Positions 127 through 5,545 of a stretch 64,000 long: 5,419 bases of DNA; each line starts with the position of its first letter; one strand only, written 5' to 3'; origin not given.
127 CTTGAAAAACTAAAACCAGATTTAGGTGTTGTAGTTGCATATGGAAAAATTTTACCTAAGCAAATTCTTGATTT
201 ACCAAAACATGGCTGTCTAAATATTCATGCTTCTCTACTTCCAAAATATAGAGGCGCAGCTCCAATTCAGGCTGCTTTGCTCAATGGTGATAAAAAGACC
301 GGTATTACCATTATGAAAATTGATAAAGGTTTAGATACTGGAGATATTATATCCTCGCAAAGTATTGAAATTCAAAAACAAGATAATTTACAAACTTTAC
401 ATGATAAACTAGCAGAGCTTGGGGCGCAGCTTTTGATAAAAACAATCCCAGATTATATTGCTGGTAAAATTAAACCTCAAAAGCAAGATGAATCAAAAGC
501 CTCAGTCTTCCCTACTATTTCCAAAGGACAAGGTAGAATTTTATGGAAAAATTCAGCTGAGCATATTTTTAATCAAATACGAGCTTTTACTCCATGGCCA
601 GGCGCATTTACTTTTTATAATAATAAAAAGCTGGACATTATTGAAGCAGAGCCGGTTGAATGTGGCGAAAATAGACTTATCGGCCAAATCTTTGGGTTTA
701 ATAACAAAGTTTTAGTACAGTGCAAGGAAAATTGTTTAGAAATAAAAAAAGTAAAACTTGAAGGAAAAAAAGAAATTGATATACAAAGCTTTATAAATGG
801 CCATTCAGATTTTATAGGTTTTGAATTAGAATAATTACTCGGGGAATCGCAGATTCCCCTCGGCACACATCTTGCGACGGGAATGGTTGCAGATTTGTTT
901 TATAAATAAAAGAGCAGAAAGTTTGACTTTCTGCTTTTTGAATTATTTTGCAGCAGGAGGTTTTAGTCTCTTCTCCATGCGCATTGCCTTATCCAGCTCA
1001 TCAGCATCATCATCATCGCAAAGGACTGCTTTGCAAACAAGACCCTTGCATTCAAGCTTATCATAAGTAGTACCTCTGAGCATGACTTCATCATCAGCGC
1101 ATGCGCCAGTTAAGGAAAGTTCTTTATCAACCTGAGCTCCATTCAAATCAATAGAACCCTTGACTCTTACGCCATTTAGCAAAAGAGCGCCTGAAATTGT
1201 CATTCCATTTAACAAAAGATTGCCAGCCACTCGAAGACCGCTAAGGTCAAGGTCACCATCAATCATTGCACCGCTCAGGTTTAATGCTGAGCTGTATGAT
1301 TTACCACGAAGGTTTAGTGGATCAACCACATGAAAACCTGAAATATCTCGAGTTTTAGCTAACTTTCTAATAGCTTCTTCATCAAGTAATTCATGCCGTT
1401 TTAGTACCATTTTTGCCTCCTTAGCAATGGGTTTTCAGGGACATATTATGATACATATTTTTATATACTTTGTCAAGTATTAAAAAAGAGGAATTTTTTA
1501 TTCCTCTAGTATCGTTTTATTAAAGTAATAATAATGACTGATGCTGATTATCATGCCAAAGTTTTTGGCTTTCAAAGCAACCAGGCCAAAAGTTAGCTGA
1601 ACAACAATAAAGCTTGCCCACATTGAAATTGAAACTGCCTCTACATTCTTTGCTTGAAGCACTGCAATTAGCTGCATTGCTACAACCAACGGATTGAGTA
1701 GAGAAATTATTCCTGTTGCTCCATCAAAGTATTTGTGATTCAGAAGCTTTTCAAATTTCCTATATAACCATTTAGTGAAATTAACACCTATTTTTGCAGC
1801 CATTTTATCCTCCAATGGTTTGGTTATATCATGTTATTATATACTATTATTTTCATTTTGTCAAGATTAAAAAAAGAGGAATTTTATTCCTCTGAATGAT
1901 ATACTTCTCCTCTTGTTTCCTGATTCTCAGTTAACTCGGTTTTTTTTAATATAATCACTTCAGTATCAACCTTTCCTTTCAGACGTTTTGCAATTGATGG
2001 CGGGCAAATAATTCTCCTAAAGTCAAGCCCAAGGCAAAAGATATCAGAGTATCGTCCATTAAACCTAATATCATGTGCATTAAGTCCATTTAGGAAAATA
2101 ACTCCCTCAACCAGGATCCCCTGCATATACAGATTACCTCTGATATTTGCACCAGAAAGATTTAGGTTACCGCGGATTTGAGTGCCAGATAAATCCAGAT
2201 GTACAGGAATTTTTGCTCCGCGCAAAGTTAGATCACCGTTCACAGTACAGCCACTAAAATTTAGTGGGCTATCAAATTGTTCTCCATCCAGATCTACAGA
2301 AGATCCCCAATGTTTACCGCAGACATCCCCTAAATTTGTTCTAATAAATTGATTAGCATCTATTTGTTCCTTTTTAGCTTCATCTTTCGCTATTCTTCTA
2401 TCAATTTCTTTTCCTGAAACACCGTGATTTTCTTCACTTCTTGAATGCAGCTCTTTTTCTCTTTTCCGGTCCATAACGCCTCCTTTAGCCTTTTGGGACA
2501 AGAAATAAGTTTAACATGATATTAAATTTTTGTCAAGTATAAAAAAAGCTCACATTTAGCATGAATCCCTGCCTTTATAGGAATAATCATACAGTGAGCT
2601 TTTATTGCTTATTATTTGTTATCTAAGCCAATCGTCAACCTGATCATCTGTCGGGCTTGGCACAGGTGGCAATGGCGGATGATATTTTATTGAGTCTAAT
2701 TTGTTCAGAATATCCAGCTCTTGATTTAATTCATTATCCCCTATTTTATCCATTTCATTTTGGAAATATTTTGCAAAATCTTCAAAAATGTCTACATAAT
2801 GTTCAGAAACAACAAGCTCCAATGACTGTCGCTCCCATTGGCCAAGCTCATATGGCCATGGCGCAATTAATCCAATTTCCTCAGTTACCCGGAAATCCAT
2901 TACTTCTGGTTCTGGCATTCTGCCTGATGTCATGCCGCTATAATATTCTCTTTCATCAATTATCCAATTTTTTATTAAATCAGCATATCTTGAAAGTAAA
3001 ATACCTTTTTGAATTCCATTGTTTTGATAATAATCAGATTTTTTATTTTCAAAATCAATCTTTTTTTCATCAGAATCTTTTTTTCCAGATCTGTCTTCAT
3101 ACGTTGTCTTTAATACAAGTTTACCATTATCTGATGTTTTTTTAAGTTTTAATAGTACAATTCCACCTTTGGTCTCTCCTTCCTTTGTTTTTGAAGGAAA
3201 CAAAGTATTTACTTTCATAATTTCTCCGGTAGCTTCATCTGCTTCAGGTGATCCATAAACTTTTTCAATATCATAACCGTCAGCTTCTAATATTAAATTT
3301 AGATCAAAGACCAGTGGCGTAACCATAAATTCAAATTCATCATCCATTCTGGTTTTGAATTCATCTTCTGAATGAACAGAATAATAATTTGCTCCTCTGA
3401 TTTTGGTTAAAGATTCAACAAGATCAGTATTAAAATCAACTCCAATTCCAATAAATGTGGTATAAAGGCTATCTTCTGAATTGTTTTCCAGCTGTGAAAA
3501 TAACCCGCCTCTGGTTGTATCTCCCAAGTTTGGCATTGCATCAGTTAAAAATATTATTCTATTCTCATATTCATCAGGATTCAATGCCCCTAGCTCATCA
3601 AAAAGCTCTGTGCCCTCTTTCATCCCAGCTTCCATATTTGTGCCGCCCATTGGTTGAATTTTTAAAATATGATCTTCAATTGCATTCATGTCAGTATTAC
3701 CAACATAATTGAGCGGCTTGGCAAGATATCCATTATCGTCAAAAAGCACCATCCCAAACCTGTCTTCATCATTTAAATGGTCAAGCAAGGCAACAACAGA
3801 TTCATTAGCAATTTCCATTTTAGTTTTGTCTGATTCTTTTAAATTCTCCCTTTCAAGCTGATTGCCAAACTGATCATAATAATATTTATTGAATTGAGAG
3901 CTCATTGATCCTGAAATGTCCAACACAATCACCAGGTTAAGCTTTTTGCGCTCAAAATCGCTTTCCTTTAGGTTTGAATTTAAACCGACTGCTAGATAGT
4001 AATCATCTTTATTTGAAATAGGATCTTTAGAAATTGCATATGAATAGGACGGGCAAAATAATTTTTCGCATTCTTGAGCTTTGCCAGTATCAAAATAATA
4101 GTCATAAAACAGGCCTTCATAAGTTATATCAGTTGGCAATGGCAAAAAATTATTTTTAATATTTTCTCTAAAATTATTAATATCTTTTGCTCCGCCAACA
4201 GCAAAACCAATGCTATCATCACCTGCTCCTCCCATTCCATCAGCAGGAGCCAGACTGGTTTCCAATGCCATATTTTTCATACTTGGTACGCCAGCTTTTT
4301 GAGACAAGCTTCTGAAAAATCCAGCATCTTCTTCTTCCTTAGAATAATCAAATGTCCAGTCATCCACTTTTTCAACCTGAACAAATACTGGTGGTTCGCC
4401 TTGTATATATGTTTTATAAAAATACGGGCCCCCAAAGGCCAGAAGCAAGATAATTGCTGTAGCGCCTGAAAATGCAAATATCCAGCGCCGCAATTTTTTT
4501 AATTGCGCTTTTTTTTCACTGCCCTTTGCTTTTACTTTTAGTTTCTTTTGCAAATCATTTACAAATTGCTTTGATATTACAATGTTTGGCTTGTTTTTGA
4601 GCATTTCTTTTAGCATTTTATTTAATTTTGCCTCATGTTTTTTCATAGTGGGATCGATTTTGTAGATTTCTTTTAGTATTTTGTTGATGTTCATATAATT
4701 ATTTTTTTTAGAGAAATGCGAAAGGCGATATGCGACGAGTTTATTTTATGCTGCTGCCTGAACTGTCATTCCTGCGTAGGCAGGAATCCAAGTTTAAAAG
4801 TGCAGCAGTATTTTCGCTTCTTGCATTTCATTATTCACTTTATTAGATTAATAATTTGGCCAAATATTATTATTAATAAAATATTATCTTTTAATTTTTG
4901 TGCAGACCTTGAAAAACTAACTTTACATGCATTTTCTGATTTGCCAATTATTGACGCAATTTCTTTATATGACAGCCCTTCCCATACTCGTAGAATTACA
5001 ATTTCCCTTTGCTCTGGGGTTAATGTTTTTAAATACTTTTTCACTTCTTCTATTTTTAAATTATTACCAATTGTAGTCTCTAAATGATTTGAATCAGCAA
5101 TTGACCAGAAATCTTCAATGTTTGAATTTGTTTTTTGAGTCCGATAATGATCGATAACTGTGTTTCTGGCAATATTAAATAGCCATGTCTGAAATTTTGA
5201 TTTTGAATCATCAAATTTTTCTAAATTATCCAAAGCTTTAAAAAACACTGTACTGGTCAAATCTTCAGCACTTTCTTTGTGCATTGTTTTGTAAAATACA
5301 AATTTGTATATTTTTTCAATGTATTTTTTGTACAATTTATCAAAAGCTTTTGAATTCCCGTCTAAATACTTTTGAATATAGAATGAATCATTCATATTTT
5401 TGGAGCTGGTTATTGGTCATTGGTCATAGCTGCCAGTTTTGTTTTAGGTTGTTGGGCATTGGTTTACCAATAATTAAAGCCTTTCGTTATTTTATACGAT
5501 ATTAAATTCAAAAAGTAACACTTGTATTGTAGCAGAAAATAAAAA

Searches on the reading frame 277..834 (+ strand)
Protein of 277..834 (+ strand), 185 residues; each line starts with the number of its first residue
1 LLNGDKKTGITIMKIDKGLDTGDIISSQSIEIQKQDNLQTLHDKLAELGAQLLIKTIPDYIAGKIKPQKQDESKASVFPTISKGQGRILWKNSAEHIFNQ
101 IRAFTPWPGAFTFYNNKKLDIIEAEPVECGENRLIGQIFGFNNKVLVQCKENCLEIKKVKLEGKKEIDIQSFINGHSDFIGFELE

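Call 22: search_protein_families(library=ncbifam, proteins=[window:277-834:+], max_evalue=0.0001)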
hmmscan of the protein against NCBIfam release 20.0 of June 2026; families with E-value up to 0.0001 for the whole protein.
window:277-834:+ (185 aa): 5 families
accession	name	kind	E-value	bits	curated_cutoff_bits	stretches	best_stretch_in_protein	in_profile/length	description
TIGR00460.1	fmt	equivalog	5.8e-46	157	201.5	1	1-176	125-304/315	methionyl-tRNA formyltransferase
NF005998.1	PRK08125.1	equivalog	5.6e-33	114.2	777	1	1-162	121-282/649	bifunctional UDP-4-amino-4-deoxy-L-arabinose formyltransferase/UDP-glucuronic acid oxidase ArnA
NF005414.0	PRK06988.1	equivalog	1.8e-24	86.3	316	1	2-172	124-301/311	formyltransferase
NF005755.0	PRK07579.1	equivalog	5.4e-07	29.7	238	1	5-69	112-176/245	dTDP-4-amino-4,6-dideoxyglucose formyltransferase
TIGR00639.1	PurN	equivalog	1.2e-06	28.2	150.1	1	3-62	127-186/192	phosphoribosylglycinamide formyltransferase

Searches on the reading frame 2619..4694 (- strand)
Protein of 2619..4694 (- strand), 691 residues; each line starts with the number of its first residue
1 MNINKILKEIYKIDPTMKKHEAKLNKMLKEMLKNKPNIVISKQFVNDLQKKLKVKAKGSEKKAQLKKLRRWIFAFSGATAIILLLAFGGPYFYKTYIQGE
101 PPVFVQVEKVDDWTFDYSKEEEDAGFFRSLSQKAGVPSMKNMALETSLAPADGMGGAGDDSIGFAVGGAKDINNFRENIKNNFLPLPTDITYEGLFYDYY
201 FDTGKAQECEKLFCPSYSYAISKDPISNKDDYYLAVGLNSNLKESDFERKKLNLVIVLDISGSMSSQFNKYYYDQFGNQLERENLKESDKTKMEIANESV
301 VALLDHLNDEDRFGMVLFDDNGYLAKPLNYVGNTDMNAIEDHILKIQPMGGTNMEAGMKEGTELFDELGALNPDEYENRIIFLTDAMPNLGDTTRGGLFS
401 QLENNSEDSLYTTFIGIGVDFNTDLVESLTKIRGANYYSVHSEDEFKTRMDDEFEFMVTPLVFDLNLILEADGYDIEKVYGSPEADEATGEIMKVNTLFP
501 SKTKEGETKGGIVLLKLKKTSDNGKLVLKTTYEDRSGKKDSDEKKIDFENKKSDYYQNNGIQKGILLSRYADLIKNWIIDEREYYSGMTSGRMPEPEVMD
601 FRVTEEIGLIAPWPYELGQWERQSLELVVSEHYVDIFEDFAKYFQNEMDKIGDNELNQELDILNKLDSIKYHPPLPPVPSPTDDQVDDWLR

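Call 22: search_protein_families(library=ncbifam, proteins=[window:2619-4694:-], max_evalue=0.0001)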
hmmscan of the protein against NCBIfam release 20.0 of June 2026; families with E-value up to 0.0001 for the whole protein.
window:2619-4694:- (691 aa): 1 family
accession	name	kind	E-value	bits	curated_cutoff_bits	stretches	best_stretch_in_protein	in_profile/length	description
TIGR03788.1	marine_srt_targ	equivalog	2.9e-10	39.2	551.65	1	293-470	289-458/629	marine proteobacterial sortase target protein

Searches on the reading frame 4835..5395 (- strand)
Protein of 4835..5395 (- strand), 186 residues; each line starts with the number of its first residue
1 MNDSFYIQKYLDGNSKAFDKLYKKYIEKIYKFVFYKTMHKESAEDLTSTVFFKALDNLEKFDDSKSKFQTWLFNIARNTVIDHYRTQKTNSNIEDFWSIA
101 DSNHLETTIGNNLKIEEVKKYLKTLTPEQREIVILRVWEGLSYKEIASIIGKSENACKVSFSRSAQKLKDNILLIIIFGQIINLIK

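Call 22: search_protein_families(library=ncbifam, proteins=[window:4835-5395:-], max_evalue=0.0001)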
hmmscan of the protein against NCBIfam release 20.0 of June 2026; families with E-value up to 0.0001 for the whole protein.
window:4835-5395:- (186 aa): 92 families (the best 25 are shown)
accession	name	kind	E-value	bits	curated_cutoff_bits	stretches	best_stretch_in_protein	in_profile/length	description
TIGR02952.1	Sig70_famx2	equivalog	1.5e-36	125.9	206.45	1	8-170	3-168/170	ECF subfamily RNA polymerase sigma factor, BldN family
NF009166.1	PRK12513.1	equivalog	3.7e-31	108.3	206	1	3-171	9-185/193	RNA polymerase sigma factor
TIGR02950.1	SigM_subfam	subfamily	1.4e-30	106.2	147.95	1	19-170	3-156/159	RNA polymerase sigma factor, SigM family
TIGR02937.1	sigma70-ECF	superfamily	1.7e-29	102.5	42.9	1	17-171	2-164/165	sigma-70 family RNA polymerase sigma factor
NF007220.0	PRK09639.1-5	equivalog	1.4e-25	90.1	260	1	16-171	3-163/181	RNA polymerase sigma factor SigX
NF007216.0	PRK09638.1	equivalog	3e-25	89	194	1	2-162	4-164/180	RNA polymerase sigma factor SigY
TIGR02985.1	Sig70_bacteroi1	subfamily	5e-25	88.6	126.4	1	16-171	1-161/162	RNA polymerase sigma-70 factor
TIGR02959.1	SigZ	equivalog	1e-24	87.3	168.65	1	23-172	2-148/170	RNA polymerase sigma factor SigZ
NF058625.1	sigma_PG0214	equivalog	4.7e-24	85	130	1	15-172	3-161/170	GFO_1088 family ECF-type sigma factor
NF007215.0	PRK09637.1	equivalog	1.1e-23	84.1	212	1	19-172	4-154/181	RNA polymerase sigma factor SigZ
NF007226.0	PRK09644.1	equivalog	3.3e-22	79.3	199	1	18-170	3-155/166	RNA polymerase sigma factor SigM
NF009193.0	PRK12541.1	equivalog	6e-21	75.4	171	1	16-170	5-158/161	RNA polymerase sigma factor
NF009168.0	PRK12515.1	subfamily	1.6e-20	73.4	236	1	3-170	9-177/189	RNA polymerase sigma factor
NF006930.0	PRK09415.1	subfamily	2.4e-20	73.1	198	1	14-171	14-174/179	RNA polymerase factor sigma C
NF009171.0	PRK12518.1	equivalog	7.5e-20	71.6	208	1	3-153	14-165/191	RNA polymerase sigma factor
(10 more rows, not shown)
